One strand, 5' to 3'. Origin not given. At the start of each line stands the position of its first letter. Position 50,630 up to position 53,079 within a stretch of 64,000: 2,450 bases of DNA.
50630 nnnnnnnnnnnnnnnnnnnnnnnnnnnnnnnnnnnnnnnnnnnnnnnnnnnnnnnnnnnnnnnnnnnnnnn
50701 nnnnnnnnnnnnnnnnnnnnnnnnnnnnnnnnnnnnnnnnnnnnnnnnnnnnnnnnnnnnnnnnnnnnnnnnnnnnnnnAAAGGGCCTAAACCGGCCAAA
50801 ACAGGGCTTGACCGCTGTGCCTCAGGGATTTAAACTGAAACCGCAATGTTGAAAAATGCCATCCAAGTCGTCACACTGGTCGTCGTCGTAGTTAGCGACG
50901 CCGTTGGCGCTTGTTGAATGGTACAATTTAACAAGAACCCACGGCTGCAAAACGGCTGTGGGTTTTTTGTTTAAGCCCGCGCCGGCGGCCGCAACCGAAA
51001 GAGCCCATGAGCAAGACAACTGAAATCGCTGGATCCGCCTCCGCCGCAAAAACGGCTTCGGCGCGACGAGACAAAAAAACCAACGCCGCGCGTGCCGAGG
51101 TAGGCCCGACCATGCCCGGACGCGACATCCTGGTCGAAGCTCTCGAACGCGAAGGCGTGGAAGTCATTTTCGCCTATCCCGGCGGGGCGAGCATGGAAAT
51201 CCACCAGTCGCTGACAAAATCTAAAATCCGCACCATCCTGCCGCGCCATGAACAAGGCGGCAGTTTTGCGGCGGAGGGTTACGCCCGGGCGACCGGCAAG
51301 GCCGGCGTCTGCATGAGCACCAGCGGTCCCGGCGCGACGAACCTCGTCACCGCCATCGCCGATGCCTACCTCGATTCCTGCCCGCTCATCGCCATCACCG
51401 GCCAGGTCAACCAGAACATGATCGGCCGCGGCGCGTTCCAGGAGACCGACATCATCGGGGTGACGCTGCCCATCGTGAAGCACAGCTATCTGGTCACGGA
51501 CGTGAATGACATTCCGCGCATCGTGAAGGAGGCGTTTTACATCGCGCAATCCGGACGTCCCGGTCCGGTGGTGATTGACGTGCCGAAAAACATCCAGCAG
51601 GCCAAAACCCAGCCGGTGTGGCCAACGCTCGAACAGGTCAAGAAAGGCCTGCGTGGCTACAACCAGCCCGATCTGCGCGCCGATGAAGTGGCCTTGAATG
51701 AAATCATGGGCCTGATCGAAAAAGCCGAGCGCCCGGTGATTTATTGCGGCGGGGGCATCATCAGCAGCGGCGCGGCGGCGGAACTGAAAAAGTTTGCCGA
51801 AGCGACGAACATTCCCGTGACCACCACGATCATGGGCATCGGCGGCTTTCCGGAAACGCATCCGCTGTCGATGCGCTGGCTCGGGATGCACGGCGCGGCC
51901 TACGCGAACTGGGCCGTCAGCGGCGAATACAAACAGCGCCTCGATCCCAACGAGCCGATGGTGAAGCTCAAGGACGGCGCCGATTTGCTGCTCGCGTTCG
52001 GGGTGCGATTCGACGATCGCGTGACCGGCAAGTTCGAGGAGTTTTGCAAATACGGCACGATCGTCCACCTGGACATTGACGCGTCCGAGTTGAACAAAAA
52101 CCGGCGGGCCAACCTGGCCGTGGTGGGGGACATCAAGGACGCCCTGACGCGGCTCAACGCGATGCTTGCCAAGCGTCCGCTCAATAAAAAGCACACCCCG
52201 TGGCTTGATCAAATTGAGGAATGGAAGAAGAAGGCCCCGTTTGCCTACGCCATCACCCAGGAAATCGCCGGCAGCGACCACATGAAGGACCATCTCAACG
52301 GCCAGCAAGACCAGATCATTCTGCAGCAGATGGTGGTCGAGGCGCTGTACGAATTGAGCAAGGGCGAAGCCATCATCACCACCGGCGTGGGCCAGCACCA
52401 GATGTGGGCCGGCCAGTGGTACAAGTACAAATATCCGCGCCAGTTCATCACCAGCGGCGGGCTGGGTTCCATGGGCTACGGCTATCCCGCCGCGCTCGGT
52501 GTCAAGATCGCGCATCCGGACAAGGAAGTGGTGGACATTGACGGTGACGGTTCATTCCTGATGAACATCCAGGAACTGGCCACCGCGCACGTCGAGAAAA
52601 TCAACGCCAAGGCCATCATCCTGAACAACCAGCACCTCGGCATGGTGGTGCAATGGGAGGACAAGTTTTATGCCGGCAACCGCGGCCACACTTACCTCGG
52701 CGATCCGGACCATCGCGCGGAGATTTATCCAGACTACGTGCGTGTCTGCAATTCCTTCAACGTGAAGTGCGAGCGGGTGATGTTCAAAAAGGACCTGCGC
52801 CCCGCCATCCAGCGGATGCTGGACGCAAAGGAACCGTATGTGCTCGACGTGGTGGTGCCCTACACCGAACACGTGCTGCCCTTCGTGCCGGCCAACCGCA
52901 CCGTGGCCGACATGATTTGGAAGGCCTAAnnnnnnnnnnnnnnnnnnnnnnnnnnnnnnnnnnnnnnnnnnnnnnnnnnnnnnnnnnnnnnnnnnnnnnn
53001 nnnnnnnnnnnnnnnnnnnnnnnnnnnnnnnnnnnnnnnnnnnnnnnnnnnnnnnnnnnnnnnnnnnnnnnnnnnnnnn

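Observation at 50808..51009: Val-rich leader peptide plus terminator upstream of ilvB: a classic ribosome-mediated attenuator in a non-proteobacterial-looking genome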

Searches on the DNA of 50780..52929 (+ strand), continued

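Call 60: search_with_rna_model(model_id=R1, sources=[window, L001, L002, L003, L004, L005, L006, L007, L008, L009, L010, L011, L012, L013, L014, L015, L016, L017, L018, L019, L020, L021, L022, L023, L024, L025, L026, L027, L028, L029, L031, L032, L033, L034, L035, L036, L037, L038, L039, L041, L042, L043, L044, L045, L046, L047, L048, L049, L050, L051, L052, L053, L054, L055, L056, L057, L058, L059, L060, L061, L062, L063, L064, L065, L066, L067, L068, L069, L070, L071, L072, L073, L074, L075, L076, L077, L078, L079, L080, L081, L082, L083, L085, L086, L087, L115, L125], max_evalue=0.000001, make_alignment=true)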
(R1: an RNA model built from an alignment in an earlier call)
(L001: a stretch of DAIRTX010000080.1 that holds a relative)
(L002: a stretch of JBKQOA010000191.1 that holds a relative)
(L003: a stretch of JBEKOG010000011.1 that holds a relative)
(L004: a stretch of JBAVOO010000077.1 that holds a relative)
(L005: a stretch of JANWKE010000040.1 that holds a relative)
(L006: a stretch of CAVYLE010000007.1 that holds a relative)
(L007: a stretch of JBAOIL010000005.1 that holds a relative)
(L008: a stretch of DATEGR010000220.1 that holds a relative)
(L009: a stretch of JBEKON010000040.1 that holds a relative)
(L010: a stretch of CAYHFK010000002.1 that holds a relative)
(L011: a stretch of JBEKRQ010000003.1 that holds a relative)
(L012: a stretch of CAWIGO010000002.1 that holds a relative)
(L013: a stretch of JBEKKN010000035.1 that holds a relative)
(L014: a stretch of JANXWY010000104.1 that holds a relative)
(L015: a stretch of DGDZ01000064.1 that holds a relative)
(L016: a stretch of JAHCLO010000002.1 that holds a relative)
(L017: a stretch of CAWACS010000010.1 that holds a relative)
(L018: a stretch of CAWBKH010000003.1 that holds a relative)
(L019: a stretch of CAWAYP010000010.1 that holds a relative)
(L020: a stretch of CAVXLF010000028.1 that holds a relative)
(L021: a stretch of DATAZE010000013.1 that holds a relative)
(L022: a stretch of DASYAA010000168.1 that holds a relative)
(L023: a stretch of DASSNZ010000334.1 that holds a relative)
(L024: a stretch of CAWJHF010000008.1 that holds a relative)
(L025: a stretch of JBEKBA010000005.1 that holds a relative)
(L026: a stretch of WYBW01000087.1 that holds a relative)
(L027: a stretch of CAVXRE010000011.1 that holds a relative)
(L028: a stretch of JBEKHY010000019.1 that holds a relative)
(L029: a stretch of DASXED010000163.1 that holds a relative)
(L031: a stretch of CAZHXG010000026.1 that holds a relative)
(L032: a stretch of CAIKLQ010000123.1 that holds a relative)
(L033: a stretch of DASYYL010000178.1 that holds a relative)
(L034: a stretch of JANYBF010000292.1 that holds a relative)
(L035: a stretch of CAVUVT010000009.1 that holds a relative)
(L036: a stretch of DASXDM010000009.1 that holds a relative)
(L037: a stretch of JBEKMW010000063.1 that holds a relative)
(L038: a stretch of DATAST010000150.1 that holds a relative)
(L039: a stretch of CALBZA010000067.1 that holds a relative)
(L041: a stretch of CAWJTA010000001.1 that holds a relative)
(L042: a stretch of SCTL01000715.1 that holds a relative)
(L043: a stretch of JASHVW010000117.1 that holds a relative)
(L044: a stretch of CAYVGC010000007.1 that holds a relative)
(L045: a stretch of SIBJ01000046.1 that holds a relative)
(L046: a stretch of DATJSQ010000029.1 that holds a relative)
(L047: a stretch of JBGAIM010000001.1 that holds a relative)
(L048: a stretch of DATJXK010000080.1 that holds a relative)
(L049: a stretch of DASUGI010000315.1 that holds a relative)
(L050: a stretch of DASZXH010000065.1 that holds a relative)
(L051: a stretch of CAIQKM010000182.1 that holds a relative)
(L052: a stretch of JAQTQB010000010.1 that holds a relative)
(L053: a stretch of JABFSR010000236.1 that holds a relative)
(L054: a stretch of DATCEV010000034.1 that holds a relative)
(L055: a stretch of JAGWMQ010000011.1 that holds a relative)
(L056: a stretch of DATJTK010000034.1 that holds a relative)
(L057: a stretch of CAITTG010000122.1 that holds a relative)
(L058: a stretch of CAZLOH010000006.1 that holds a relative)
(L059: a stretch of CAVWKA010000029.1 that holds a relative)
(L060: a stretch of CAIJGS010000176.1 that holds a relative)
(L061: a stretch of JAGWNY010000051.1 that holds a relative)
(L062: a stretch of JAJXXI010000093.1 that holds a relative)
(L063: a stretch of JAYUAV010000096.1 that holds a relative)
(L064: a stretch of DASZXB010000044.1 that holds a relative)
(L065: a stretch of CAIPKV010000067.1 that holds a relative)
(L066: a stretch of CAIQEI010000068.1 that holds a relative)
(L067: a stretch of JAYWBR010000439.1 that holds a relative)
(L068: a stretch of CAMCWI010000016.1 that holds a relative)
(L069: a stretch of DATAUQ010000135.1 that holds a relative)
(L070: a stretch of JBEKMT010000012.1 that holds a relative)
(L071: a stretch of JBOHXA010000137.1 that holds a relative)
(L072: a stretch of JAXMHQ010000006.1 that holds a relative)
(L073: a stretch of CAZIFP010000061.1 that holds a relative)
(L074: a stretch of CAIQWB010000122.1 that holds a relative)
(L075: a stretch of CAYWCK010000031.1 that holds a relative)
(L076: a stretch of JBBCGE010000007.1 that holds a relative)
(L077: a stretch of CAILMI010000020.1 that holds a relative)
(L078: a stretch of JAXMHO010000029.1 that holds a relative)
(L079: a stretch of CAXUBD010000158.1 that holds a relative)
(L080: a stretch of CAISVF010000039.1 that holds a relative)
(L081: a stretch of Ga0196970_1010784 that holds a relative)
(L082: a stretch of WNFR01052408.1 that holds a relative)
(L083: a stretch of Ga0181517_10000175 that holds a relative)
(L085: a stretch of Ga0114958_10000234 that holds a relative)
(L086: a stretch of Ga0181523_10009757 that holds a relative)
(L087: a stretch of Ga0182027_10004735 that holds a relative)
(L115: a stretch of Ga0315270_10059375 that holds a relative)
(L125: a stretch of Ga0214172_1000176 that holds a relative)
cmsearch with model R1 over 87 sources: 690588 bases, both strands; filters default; matches with E-value up to 0.000001: 87.
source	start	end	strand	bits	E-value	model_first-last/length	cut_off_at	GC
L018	2831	2975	+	160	1.2e-35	1-145/145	no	0.48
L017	1743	1887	+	158.4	3.1e-35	1-145/145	no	0.47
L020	2699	2843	+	157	6.6e-35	1-145/145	no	0.45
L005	2732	2875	+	153.4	5.1e-34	1-145/145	no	0.48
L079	2831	2970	+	152.8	7.1e-34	1-145/145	no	0.48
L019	2832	2975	+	152.6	7.7e-34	1-145/145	no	0.5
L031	2857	2998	+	152.3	9.1e-34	1-145/145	no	0.49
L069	1626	1767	+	152.1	1e-33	1-145/145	no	0.44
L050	2835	2974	+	148.3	8.7e-33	1-145/145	no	0.46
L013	1667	1808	+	148.1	9.8e-33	1-145/145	no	0.48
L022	2835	2974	+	148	1e-32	1-145/145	no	0.49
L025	1857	2000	+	148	1e-32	1-145/145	no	0.47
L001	2829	2975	+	147.9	1.1e-32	1-145/145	no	0.46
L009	2828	2970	+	147.5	1.3e-32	1-145/145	no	0.5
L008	272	414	+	145.6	3.8e-32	1-145/145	no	0.48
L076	2862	3002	+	145.4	4.4e-32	1-145/145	no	0.44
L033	2836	2976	+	144.2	8.5e-32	1-145/145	no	0.48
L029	2835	2974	+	144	9.7e-32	1-145/145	no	0.48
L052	2833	2975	+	142.9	1.8e-31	1-145/145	no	0.43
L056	2835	2975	+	142.4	2.3e-31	1-145/145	no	0.47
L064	2835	2974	+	142.1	2.8e-31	1-145/145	no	0.47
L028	2823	2974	+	141.4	4e-31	1-145/145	no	0.51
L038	2837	2976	+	140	8.9e-31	1-145/145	no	0.48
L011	2822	2970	+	139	1.6e-30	1-145/145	no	0.5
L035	2833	2974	+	138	2.7e-30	1-145/145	no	0.48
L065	2823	2964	+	137.9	2.8e-30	1-145/145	no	0.48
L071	2770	2909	+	137.9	2.9e-30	1-145/145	no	0.5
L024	2824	2975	+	137.8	3e-30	1-145/145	no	0.53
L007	2833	2978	+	136.9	4.9e-30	1-145/145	no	0.52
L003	2720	2869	+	136.6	6e-30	1-145/145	no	0.46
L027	2734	2882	+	136.4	6.6e-30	1-145/145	no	0.49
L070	2835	2975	+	134.4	2e-29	1-145/145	no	0.44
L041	2837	2976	+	134.1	2.4e-29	1-145/145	no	0.53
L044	2835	2976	+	133.9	2.6e-29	1-145/145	no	0.51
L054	2832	2971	+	133.1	4.2e-29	1-145/145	no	0.44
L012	2831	2970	+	132.6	5.7e-29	1-145/145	no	0.49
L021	562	704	+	132.3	6.4e-29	1-145/145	no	0.49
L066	2833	2974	+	131.9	8e-29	1-145/145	no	0.5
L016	2738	2880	+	131.7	9e-29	1-145/145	no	0.52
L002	2835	2974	+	131.4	1.1e-28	1-145/145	no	0.49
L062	2810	2947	+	131.2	1.2e-28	1-145/145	no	0.5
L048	837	973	+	130.8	1.5e-28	1-145/145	no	0.51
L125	2251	2394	+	130.7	1.6e-28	1-145/145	no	0.5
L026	171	316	+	130.5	1.8e-28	1-145/145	no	0.58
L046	2828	2973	+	129.8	2.6e-28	1-145/145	no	0.48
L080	2837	2976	+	129.8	2.7e-28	1-145/145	no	0.48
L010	2832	2977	+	129.7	2.8e-28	1-145/145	no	0.51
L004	2726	2870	+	129.3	3.6e-28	1-145/145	no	0.43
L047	2776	2917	+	128.4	5.7e-28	1-145/145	no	0.52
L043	1171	1317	+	128.2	6.6e-28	1-145/145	no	0.48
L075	2815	2956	+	128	7e-28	1-145/145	no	0.53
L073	2839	2977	+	127.3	1.1e-27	1-145/145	no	0.51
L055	2828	2973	+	127.2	1.1e-27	1-145/145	no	0.51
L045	2678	2820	+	126.9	1.3e-27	1-145/145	no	0.55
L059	2828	2973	+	126.2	1.9e-27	1-145/145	no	0.48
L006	2736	2881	+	124.8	4.4e-27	1-145/145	no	0.47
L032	2734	2876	+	124.6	4.8e-27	1-145/145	no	0.51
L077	2835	2976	+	124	6.8e-27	1-145/145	no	0.48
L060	2874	3014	+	122.7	1.4e-26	1-145/145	no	0.45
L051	1074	1214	+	122.3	1.7e-26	1-145/145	no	0.48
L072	2756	2901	+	121.5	2.7e-26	1-145/145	no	0.55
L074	2831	2970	+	121.1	3.5e-26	1-145/145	no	0.47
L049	2829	2973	+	120.7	4.3e-26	1-145/145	no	0.51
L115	566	708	+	120.6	4.4e-26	1-145/145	no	0.52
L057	2834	2973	+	119.4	8.6e-26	1-145/145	no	0.48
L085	2260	2401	+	119.3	9.2e-26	1-145/145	no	0.51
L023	2838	2977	+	118.2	1.7e-25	1-145/145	no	0.46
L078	2843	2985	+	116.9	3.6e-25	1-145/145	no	0.5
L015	2830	2976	+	116.6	4.2e-25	1-145/145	no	0.53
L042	1334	1479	+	115.4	8.1e-25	1-145/145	no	0.53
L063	2828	2975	+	114.4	1.4e-24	1-145/145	no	0.51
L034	1022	1164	+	114.4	1.5e-24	1-145/145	no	0.53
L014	2729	2875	+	114.3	1.5e-24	1-145/145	no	0.53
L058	2669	2817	+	113.5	2.4e-24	1-145/145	no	0.53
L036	2827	2974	+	113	3.1e-24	1-145/145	no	0.49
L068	2831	2975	+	113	3.1e-24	1-145/145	no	0.5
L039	2826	2977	+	110.7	1.1e-23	1-145/145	no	0.51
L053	2835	2976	+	109.9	1.8e-23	1-145/145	no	0.54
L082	2237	2382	+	109.6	2.1e-23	1-145/145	no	0.53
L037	2820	2967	+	106.8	1e-22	1-145/145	no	0.53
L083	2260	2412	+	102.5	1.1e-21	1-145/145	no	0.58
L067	1587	1732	+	100.7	3.1e-21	1-145/145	no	0.53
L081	555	704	+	99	7.9e-21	1-145/145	no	0.52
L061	2822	2972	+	93.1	2.1e-19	1-145/145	no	0.56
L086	2262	2414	+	78.4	7.9e-16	1-145/145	no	0.54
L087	433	590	+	65.4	1.1e-12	1-145/145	no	0.63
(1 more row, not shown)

Alignment A2: 87 matches aligned to the model, 180 columns, each read 5' to 3' on its own strand. Consensus structure (alignment columns), stored with it:
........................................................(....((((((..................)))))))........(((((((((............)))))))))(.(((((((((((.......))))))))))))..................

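Call 66: search_with_rna_model(model_id=R1, source=L161, max_evalue=10, filters=off)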
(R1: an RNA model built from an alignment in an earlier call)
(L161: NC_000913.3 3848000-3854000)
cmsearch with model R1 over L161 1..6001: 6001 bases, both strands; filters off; matches with E-value up to 10: 8.
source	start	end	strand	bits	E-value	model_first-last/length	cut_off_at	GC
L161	4821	4973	-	21.3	0.00048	1-145/145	no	0.59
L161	5613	5705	+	15.2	0.014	1-145/145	no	0.47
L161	2739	2891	-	12.9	0.053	1-145/145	no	0.45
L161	5107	5203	-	10.5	0.19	1-145/145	no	0.49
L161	764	779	+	4.4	5.9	108-123/145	no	0.75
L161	5912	5973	+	4.2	6.5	1-145/145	no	0.35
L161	5779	5805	-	4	7.4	74-100/145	no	0.33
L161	4836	4866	+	4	7.5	102-129/145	no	0.71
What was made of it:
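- On E. coli ivbL leader (as a homologue): The covariance model gives only 21 bits on ivbL (call 66).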
